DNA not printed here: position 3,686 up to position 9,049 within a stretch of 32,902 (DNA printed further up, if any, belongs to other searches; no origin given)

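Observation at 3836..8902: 1688-aa fusion of a catalytically degenerate M28/PA peptidase-like ectodomain to a MacB/FtsX permease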

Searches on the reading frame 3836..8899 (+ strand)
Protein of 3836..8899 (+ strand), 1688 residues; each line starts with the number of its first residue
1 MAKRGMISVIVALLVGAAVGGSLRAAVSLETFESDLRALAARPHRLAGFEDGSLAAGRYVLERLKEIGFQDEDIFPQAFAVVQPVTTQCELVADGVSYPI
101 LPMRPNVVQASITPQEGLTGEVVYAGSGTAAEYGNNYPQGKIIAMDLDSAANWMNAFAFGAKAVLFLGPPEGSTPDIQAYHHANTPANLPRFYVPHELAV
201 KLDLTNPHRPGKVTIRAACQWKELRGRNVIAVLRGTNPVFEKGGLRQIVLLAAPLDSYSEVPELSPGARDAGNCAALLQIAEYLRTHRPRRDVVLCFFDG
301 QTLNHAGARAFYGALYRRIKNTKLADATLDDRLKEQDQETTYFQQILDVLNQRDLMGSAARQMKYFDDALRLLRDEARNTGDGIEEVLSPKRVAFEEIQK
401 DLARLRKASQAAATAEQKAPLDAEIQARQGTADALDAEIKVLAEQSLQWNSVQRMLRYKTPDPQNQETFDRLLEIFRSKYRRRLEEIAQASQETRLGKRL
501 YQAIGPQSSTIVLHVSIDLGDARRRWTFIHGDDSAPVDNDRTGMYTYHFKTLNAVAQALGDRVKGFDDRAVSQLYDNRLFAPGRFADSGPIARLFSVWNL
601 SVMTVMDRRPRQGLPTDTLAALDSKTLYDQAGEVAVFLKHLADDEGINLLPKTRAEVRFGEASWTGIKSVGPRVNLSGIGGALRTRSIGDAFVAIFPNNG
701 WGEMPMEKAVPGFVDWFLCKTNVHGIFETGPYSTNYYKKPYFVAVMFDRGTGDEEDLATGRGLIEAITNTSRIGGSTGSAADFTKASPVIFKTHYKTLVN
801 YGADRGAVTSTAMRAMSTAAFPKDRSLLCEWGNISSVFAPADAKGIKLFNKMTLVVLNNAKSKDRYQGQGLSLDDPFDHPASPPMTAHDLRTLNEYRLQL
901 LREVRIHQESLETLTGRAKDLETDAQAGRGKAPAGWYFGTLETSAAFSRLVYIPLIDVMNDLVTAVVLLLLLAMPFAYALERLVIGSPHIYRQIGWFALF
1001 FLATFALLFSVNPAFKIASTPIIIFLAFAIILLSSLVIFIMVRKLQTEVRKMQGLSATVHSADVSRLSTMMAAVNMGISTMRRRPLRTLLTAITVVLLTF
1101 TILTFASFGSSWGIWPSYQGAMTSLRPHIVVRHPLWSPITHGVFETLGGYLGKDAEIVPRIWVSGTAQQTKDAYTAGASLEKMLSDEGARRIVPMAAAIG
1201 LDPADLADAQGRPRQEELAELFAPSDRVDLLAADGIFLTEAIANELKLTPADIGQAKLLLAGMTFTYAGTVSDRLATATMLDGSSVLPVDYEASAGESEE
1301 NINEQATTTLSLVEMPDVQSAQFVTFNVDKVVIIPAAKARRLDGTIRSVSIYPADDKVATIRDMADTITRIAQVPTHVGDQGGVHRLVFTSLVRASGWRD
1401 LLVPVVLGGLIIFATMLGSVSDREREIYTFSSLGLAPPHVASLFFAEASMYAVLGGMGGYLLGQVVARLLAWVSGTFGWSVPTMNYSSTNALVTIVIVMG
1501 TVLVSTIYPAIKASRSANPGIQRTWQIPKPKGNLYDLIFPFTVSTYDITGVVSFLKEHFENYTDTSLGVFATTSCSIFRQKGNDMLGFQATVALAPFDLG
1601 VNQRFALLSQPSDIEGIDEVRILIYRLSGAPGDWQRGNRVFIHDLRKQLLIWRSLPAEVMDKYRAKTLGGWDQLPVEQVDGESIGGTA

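Call 3: search_protein_families(library=pfam, proteins=[window:3836-8899:+], max_evalue=1)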
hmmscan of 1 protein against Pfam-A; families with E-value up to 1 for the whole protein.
window:3836-8899:+ (1688 aa): 4 families
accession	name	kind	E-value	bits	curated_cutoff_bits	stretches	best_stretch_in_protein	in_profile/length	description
PF02687.27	FtsX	-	3.2e-09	37.3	25.5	1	1405-1515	8-117/120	FtsX-like permease C-terminal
PF04389.22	Peptidase_M28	-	9.3e-08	32.5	21.3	1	228-313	1-78/193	Peptidase family M28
PF19470.4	DUF6007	-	0.039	14.3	26.7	1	989-1045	6-58/65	Family of unknown function (DUF6007)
PF05450.20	Nicastrin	-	0.041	13.9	25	1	248-312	2-71/218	Nicastrin large lobe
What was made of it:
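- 3914..4786 (+): aa 27-317: PA domain plus first half of the M28 fold, with degenerate ligand motifs 1-3 (P254, D256, D270, Q301-T302). Pfam M28 aa 228-313 (call 3).
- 7097..8368 (+): aa 1088-1511: FtsX/MacB-type module: TM1, ~295-aa periplasmic domain (aa 1107-1401), TM2, coupling-helix loop (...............), TM3, TM4. PF02687 (call 3).
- On Peptidase family M28 (Pfam PF04389), as a fold: PF04389 32.5 bits against a cut-off of 21.3, but only profile positions 1-78 of 193 (call 3).
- On Type VII ABC transporter permease (MacB/LolC/LolE/FtsX; Pfam PF02687): PF02687 37.3 bits against a cut-off of 25.5, aa 1405-1515 (call 3).
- On Nicastrin / gamma-secretase: PF05450 13.9 bits against a cut-off of 25 (call 3).
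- Checked: Pfam FtsX (PF02687) matches aa 1405-1515 at 37.3 bits against 25.5 (call 3).
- Pfam M28 is above its cut-off (call 3). Pfam FtsX is above its cut-off (call 3).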

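Call 4: search_protein_families(library=ncbifam, proteins=[window:3836-8899:+], max_evalue=1)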
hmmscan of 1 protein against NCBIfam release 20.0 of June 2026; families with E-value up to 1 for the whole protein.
window:3836-8899:+ (1688 aa): 5 families
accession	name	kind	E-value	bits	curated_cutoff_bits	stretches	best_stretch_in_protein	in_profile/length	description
TIGR03434.1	ADOP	subfamily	1.8e-06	26.3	622.3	1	1417-1517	294-394/803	ADOP family duplicated permease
NF041076.1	cyt_b_SoxC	equivalog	0.0038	16.2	740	1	935-1101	286-452/542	proton pump complex cytochrome B SoxC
TIGR02212.1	lolCE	equivalog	0.0098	14.9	362.45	1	1412-1516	284-402/411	lipoprotein-releasing ABC transporter permease subunit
TIGR01185.1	devC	equivalog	0.041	12.9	290.35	1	1405-1519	269-376/380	ABC transporter permease DevC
NF007826.0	PRK10535.1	equivalog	0.31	9.2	966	1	1403-1515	531-638/648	macrolide ABC transporter ATP-binding protein/permease MacB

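Call 8: find_homologous_proteins(query=window:3836-8899:+, max_evalue=0.001)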
Query window:3836-8899:+ (1688 aa): 138 proteins with E <= 0.001 among 8000 candidates; the best 120 are listed.
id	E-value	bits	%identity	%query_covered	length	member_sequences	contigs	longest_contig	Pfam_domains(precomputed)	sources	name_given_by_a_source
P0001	0.0e+0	3473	100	91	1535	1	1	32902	PF02687.28,PF04389.23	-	-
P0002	0.0e+0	3152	82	100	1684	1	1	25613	PF02687.28,PF04389.23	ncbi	-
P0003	0.0e+0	3086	80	100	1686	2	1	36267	PF02687.28,PF04389.23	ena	-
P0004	0.0e+0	2878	75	99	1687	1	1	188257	PF02687.28,PF04389.23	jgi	jgi:hypothetical protein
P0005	0.0e+0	2844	74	100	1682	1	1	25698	PF02687.28,PF04389.23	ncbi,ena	-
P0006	0.0e+0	2741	72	98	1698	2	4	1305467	PF02687.28,PF04389.23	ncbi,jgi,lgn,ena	ncbi:MAG: M28 family peptidase [Phycisphaerae bacterium]|jgi:hypothetical protein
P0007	0.0e+0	2597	69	99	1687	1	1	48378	PF02687.28,PF19962.5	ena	-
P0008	0.0e+0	2562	68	100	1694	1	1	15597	PF02687.28,PF04389.23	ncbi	-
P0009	0.0e+0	2395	63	100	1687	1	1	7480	PF02687.28,PF04389.23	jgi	jgi:hypothetical protein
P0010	0.0e+0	2379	64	100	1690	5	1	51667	PF02687.28,PF04389.23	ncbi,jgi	ncbi:MAG: FtsX-like permease family protein [Phycisphaerae bacterium]|jgi:hypothetical protein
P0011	0.0e+0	2349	63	100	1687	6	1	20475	PF02687.28,PF04389.23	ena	-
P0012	0.0e+0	2281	61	100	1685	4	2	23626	PF02687.28,PF04389.23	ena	-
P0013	0.0e+0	2059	57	99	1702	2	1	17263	PF02687.28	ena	-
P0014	0.0e+0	2029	58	99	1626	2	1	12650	PF02687.28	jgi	-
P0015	0.0e+0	2017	57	99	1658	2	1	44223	PF02687.28,PF04389.23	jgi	jgi:hypothetical protein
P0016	0.0e+0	1966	62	67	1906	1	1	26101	PF02687.28,PF04389.23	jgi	-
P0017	0.0e+0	1951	62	67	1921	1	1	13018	PF02687.28,PF04389.23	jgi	-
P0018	0.0e+0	1948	62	67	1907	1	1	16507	PF02687.28,PF04389.23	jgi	jgi:hypothetical protein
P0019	0.0e+0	1941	62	67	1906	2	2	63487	PF02687.28,PF04389.23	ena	-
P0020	0.0e+0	1925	54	83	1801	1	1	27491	PF02687.28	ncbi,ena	-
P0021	0.0e+0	1901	54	81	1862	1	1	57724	PF02687.28,PF04389.23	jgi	-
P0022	0.0e+0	1900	55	79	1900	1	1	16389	PF02687.28,PF04389.23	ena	-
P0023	0.0e+0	1887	53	98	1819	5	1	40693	PF02687.28,PF04389.23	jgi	-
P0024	0.0e+0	1863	54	81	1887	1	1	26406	PF02687.28,PF04389.23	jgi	-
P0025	0.0e+0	1849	53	81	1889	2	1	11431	PF02687.28,PF04389.23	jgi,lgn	-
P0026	0.0e+0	1844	52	99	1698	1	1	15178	PF02687.28,PF04389.23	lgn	-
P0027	0.0e+0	1843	53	99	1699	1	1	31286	PF02687.28,PF04389.23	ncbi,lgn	-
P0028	0.0e+0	1842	60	67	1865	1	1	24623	PF02687.28,PF04389.23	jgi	-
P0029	0.0e+0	1837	54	79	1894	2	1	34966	PF02687.28,PF04389.23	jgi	-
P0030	0.0e+0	1835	53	98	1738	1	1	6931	PF02687.28,PF04389.23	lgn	-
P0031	0.0e+0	1835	52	99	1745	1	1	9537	PF02687.28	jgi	jgi:hypothetical protein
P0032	0.0e+0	1832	51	98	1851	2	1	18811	PF02687.28,PF04389.23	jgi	-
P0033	0.0e+0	1830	53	81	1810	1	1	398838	PF02687.28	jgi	jgi:FtsX-like permease family protein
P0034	0.0e+0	1829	53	98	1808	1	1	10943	PF02687.28,PF04389.23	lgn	-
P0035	0.0e+0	1828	52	81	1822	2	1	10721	PF02687.28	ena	-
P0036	0.0e+0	1819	52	81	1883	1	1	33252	PF02687.28,PF04389.23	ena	-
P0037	0.0e+0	1811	59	66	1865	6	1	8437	PF02687.28,PF04389.23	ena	-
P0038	0.0e+0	1805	51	98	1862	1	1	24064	PF02687.28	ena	-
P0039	0.0e+0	1804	52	98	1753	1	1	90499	PF02687.28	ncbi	ncbi:MAG: FtsX-like permease family protein [Phycisphaerae bacterium]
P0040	0.0e+0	1803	53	81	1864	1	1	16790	PF02687.28,PF04389.23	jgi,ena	-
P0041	0.0e+0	1801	59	66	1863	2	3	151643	PF02687.28,PF04389.23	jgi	-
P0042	0.0e+0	1798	56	72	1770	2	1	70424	PF02687.28,PF04389.23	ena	-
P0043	0.0e+0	1791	51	99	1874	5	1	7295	PF02687.28,PF04389.23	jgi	jgi:hypothetical protein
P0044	0.0e+0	1786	53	98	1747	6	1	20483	PF02687.28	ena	-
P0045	0.0e+0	1776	52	99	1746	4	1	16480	PF02687.28,PF04389.23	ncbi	ncbi:MAG: FtsX-like permease family protein [Phycisphaerae bacterium]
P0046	0.0e+0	1771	57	72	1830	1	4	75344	PF02687.28,PF04389.23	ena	-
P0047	0.0e+0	1739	52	98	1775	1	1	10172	PF02687.28,PF04389.23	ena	-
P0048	0.0e+0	1733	50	98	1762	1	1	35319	PF02687.28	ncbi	-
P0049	0.0e+0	1726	66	44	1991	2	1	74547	PF02687.28,PF04389.23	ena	-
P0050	0.0e+0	1704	51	98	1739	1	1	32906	PF02687.28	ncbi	-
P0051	0.0e+0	1702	50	100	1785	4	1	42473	PF02687.28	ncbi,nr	ncbi:MAG: hypothetical protein GVY16_07635 [Planctomycetes bacterium]|nr:hypothetical protein [Planc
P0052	0.0e+0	1701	50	98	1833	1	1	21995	PF02687.28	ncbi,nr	ncbi:MAG: M28 family peptidase [Planctomycetes bacterium]|nr:M28 family peptidase [Planctomycetota b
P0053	0.0e+0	1695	50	100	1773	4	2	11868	PF02687.28,PF04389.23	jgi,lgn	jgi:hypothetical protein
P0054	0.0e+0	1694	51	98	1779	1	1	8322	PF02687.28,PF04389.23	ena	-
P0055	0.0e+0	1675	53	74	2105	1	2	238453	PF02687.28,PF04389.23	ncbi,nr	ncbi:MAG: M28 family peptidase [Planctomycetaceae bacterium]|nr:M28 family peptidase [Planctomycetac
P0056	0.0e+0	1664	52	77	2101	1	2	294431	PF02687.28,PF04389.23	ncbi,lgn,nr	ncbi:MAG: FtsX-like permease family protein [Planctomycetaceae bacterium]|nr:M28 family peptidase [P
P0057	0.0e+0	1660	50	99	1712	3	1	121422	PF02687.28,PF04389.23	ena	-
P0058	0.0e+0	1655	49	98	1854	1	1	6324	PF02687.28,PF04389.23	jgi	-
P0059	0.0e+0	1643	48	98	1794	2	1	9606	PF02687.28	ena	-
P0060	0.0e+0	1636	49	98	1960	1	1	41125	PF07452.18,PF02687.28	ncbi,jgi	jgi:hypothetical protein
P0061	0.0e+0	1636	55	66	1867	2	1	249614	PF02687.28,PF04389.23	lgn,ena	-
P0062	0.0e+0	1635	50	97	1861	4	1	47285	PF02687.28,PF04389.23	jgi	-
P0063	0.0e+0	1633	47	99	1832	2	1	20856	PF02687.28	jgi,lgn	jgi:hypothetical protein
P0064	0.0e+0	1631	49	98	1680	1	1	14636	PF02687.28,PF04389.23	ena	-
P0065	0.0e+0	1628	51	98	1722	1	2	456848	PF02687.28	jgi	jgi:hypothetical protein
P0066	0.0e+0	1627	48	98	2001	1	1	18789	PF07452.18,PF02687.28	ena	-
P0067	0.0e+0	1623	49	80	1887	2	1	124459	PF02687.28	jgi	-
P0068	0.0e+0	1617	49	98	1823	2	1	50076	PF02687.28,PF04389.23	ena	-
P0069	0.0e+0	1617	48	98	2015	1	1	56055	PF07452.18,PF02687.28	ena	-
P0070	0.0e+0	1614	49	98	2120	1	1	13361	PF02687.28,PF00005.34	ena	-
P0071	0.0e+0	1605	48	98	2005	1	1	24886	PF02687.28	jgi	jgi:hypothetical protein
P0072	0.0e+0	1597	50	74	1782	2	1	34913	PF02687.28,PF04389.23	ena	-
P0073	0.0e+0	1596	48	99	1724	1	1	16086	PF02687.28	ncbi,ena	-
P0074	0.0e+0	1583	48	97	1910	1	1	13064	PF02687.28,PF04389.23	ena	-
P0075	0.0e+0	1572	48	99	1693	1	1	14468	PF02687.28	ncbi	ncbi:MAG: FtsX-like permease family protein [Kiritimatiellia bacterium]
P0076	0.0e+0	1564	54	73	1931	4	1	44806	PF02687.28,PF04389.23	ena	-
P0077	0.0e+0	1561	47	98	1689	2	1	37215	PF02687.28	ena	-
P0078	0.0e+0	1560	46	98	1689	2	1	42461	PF02687.28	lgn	-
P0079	0.0e+0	1559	48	80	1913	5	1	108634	PF02687.28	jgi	-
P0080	0.0e+0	1554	48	97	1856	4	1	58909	PF02687.28,PF04389.23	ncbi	-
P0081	0.0e+0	1551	51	75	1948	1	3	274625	PF02687.28,PF04389.23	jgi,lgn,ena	-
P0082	0.0e+0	1549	48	99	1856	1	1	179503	PF02687.28,PF04389.23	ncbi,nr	ncbi:MAG: M28 family peptidase [Phycisphaerae bacterium]|nr:M28 family peptidase [Phycisphaerae bact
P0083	0.0e+0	1545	47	98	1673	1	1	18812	PF02687.28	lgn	-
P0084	0.0e+0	1545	47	98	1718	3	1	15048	PF02687.28,PF04389.23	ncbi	-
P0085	0.0e+0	1544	47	99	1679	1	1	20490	PF02687.28,PF04389.23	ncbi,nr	ncbi:MAG: hypothetical protein C0404_05755 [Verrucomicrobia bacterium]|nr:hypothetical protein [Verr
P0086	0.0e+0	1543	48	98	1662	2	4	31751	PF02687.28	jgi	-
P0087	0.0e+0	1538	46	99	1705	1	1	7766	PF02687.28,PF04389.23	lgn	-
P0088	0.0e+0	1530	47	99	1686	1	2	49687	PF02687.28,PF04389.23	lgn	-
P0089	0.0e+0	1520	51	78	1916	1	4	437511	PF02687.28,PF04389.23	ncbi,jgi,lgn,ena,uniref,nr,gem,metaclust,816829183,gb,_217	ncbi:hypothetical protein LCGC14_0095890 [marine sediment metagenome]|uniref:ABC3 transporter permea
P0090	0.0e+0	1517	48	78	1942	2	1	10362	PF02687.28,PF04389.23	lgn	-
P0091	0.0e+0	1517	46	98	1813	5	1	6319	PF02687.28,PF04389.23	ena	-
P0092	0.0e+0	1516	47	98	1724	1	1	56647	PF02687.28,PF04389.23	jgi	jgi:hypothetical protein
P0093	0.0e+0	1511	48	99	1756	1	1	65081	PF02687.28,PF04389.23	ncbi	-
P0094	0.0e+0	1509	47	98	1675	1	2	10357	PF02687.28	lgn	-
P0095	0.0e+0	1507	47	98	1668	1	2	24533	PF02687.28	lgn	-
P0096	0.0e+0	1505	46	99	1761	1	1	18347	PF02687.28,PF04389.23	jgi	jgi:hypothetical protein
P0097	0.0e+0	1504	46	99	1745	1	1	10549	PF02687.28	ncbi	-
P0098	0.0e+0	1504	46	97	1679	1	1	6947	PF02687.28,PF04389.23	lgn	-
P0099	0.0e+0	1499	46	99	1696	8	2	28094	PF02687.28,PF04389.23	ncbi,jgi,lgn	jgi:hypothetical protein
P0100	0.0e+0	1495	47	99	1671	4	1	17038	PF02687.28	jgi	jgi:hypothetical protein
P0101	0.0e+0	1490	52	73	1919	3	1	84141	PF02687.28,PF04389.23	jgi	jgi:hypothetical protein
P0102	0.0e+0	1483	47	99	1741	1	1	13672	PF02687.28,PF04389.23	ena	-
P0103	0.0e+0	1480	47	98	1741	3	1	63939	PF02687.28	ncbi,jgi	-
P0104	0.0e+0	1472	46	98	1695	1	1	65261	PF02687.28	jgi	jgi:hypothetical protein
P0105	0.0e+0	1468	46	99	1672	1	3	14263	PF02687.28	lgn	-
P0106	0.0e+0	1462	46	98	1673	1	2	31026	PF02687.28,PF04389.23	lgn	-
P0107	0.0e+0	1458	50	73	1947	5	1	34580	PF02687.28,PF04389.23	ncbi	-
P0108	0.0e+0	1437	47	78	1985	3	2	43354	PF02687.28,PF04389.23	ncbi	-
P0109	0.0e+0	1429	47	98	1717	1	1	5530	PF02687.28,PF04389.23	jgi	jgi:hypothetical protein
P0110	0.0e+0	1418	45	98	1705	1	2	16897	PF02687.28,PF04389.23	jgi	jgi:hypothetical protein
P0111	0.0e+0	1415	48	74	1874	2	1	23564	PF02687.28,PF04389.23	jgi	-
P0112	0.0e+0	1379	45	99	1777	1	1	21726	PF02687.28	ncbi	-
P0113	0.0e+0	1378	45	98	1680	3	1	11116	PF02687.28,PF04389.23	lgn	-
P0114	0.0e+0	1376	45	97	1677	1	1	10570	PF02687.28,PF04389.23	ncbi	-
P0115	0.0e+0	1373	45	82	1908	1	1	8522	PF02687.28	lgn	-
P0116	0.0e+0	1346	44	97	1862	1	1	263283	PF02687.28,PF04389.23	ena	-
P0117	0.0e+0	1315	43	98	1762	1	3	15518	PF02687.28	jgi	-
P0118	0.0e+0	1278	52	58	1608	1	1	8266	PF02687.28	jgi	-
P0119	0.0e+0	1270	42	98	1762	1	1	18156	PF02687.28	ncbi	-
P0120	3.1e-292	991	48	55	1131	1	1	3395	PF04389.23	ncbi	ncbi:MAG: M28 family peptidase, partial [Planctomycetota bacterium]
